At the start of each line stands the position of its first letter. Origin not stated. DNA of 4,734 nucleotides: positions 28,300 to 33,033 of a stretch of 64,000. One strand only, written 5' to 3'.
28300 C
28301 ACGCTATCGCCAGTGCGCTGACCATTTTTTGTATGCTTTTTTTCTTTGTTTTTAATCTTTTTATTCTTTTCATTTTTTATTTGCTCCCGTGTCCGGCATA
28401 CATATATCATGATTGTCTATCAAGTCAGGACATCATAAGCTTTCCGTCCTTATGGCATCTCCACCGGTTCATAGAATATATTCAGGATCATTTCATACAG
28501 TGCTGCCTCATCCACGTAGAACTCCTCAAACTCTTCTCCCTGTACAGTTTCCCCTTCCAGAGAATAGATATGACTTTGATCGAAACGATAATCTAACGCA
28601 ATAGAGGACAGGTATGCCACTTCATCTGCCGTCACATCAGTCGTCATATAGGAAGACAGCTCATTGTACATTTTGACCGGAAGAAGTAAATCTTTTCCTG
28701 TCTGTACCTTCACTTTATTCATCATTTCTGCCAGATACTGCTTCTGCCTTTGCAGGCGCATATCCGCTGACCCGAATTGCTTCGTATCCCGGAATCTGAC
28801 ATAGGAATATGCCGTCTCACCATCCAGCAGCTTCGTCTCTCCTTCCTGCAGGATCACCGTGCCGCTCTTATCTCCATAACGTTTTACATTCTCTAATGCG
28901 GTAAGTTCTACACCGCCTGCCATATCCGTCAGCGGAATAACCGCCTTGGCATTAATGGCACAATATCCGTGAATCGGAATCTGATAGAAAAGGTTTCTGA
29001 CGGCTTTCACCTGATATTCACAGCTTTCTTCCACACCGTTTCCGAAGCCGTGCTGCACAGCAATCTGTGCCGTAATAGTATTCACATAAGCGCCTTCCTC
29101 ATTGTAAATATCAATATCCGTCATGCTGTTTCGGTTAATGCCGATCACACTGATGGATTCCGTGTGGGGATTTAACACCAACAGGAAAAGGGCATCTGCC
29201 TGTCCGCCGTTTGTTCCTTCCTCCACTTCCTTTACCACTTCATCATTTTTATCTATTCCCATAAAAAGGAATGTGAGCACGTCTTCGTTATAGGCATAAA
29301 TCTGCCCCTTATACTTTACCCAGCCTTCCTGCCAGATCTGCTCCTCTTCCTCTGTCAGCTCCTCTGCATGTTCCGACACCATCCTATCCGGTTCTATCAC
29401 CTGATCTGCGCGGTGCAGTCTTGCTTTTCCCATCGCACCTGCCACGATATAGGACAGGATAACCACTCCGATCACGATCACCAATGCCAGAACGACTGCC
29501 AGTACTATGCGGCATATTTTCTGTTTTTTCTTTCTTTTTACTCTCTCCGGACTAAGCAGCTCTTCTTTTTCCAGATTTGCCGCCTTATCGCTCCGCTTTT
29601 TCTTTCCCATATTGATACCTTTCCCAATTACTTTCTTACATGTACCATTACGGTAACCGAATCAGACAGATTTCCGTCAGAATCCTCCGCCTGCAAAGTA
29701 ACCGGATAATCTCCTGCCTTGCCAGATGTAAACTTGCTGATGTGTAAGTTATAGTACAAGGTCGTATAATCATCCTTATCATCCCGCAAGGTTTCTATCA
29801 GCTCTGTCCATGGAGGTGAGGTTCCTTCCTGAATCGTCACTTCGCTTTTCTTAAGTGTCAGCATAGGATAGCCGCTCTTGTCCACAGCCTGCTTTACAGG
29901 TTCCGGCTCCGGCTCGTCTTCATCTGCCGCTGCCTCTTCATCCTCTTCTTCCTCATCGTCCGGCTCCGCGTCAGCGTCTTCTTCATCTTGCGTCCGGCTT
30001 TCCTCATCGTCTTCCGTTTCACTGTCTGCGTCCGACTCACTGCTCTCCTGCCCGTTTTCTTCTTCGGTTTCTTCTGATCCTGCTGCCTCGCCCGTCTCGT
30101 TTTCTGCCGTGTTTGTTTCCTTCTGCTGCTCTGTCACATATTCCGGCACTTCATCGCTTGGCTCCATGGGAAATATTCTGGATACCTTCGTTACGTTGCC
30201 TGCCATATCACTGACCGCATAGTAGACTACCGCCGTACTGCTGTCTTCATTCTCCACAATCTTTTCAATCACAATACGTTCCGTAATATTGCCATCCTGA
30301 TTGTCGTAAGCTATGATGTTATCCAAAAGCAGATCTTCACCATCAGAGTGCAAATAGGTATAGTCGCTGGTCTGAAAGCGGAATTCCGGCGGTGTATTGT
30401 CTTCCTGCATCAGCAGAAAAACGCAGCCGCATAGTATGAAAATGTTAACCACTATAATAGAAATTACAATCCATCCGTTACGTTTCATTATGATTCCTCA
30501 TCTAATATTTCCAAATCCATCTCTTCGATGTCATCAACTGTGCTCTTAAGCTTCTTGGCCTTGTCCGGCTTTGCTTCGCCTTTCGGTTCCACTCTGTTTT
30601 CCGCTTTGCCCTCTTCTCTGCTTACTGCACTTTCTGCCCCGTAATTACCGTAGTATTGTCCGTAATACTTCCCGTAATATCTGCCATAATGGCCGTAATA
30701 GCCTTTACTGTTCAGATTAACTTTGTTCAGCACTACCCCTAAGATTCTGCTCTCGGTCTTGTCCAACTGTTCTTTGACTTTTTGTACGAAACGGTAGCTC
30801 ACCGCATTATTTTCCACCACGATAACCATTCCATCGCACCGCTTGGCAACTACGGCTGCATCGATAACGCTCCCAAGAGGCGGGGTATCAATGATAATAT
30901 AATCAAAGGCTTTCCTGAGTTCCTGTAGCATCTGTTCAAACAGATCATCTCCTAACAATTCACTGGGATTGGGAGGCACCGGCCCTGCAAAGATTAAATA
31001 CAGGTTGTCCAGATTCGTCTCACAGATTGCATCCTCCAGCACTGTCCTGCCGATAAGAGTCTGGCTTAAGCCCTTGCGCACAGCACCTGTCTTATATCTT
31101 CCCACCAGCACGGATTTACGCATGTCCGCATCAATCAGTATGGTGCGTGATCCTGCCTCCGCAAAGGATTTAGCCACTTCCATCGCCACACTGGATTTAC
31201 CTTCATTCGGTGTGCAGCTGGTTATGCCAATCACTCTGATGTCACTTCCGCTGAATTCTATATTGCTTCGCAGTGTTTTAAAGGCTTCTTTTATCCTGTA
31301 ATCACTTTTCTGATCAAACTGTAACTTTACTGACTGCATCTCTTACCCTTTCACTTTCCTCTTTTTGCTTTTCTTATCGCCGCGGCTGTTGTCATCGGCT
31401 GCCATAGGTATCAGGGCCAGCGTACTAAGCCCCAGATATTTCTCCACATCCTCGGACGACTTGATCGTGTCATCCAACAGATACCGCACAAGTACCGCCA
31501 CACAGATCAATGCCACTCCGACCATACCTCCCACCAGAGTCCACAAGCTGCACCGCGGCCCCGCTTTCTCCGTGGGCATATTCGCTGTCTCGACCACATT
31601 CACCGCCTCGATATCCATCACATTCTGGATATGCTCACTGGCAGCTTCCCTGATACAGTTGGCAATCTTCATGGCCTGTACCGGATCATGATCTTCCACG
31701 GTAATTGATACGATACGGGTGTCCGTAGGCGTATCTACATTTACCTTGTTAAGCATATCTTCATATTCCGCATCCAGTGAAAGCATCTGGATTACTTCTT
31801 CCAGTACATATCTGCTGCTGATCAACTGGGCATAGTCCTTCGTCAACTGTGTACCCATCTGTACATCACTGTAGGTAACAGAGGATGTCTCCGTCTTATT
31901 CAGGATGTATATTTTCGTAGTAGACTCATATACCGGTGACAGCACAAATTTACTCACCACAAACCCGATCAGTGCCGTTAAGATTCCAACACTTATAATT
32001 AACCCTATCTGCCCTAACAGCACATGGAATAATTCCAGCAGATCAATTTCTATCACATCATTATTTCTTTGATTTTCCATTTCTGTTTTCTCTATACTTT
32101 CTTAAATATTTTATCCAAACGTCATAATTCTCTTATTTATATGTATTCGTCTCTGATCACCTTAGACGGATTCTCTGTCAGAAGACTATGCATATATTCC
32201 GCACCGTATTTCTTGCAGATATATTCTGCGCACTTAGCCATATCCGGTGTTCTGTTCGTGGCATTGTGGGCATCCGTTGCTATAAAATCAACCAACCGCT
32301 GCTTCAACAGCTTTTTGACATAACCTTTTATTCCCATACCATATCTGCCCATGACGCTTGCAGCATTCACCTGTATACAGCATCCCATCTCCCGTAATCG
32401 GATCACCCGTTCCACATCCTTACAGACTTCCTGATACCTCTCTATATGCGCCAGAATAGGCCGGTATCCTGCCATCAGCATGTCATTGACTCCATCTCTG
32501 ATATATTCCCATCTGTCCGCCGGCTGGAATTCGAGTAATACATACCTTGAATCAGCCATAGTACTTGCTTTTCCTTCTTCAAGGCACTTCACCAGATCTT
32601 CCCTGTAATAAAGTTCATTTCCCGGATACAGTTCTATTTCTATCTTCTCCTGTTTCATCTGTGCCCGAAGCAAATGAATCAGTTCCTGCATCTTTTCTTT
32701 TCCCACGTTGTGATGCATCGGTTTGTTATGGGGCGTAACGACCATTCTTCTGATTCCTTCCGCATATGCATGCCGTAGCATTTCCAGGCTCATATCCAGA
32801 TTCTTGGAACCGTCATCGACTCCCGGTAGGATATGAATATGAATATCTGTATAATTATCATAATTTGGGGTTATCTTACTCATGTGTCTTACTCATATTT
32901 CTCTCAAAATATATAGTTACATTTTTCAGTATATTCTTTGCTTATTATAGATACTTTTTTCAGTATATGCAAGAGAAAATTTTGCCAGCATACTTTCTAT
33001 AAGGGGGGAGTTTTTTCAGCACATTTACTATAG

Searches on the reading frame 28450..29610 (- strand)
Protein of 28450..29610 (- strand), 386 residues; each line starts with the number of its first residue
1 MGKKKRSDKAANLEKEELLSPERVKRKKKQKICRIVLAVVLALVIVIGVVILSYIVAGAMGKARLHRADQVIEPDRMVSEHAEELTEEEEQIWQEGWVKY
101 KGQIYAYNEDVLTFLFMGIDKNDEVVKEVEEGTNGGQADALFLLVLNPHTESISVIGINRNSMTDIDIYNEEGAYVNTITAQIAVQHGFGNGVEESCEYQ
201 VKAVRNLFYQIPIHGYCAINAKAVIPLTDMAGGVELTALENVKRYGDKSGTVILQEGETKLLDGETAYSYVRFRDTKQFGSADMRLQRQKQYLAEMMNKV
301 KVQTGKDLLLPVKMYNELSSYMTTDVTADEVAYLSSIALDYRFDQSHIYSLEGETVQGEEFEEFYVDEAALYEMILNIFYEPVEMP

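Call 37: search_protein_families(library=pfam, proteins=[window:28450-29610:-], max_evalue=0.00001)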
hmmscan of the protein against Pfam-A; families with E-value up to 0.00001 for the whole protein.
window:28450-29610:- (386 aa): 1 family
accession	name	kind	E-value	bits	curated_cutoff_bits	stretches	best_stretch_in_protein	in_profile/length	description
PF03816.19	LytR_cpsA_psr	-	6.9e-21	75.4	24.6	1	138-301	2-149/150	LytR_cpsA_psr family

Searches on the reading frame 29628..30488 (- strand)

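Call 37: search_protein_families(library=pfam, proteins=[window:29628-30488:-], max_evalue=0.00001)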
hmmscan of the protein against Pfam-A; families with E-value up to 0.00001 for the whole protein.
window:29628-30488:- (286 aa): 1 family
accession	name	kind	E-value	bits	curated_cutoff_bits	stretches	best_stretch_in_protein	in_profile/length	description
PF18981.6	InlK_D3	-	1.1e-06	29.1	25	1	256-284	47-75/75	Internalin K domain (D3/D4)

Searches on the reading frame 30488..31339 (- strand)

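Call 37: search_protein_families(library=pfam, proteins=[window:30488-31339:-], max_evalue=0.00001)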
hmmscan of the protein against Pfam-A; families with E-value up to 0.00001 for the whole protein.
window:30488-31339:- (283 aa): 4 families
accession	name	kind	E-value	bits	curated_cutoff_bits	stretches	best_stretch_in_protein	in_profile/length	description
PF13614.12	AAA_31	-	1.2e-14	55.1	27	1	36-197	3-169/177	AAA domain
PF10609.15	ParA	-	9.8e-12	45.3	27.1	1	134-207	100-175/246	NUBPL iron-transfer P-loop NTPase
PF01656.29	CbiA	-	1.5e-06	28.6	25.4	1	39-210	3-86/125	CobQ/CobB/MinD/ParA nucleotide binding domain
PF09140.17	MipZ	-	8.1e-06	25.8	20.7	0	46-189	12-143/262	ATPase MipZ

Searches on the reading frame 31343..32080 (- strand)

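Call 37: search_protein_families(library=pfam, proteins=[window:31343-32080:-], max_evalue=0.00001)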
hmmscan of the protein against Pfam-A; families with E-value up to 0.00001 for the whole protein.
window:31343-32080:- (245 aa): 1 family
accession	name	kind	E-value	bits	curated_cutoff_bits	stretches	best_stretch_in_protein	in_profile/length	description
PF02706.20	Wzz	-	2.2e-19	70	25.5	1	11-99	2-90/91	Chain length determinant protein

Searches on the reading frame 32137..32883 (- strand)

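Call 37: search_protein_families(library=pfam, proteins=[window:32137-32883:-], max_evalue=0.00001)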
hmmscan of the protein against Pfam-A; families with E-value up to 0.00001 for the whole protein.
window:32137-32883:- (248 aa): 1 family
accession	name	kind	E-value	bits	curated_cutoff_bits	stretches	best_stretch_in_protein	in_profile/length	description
PF19567.5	CpsB_CapC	-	7.2e-100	333.7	27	1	11-244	1-234/234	Capsular polysaccharide synthesis, CpsB/CapC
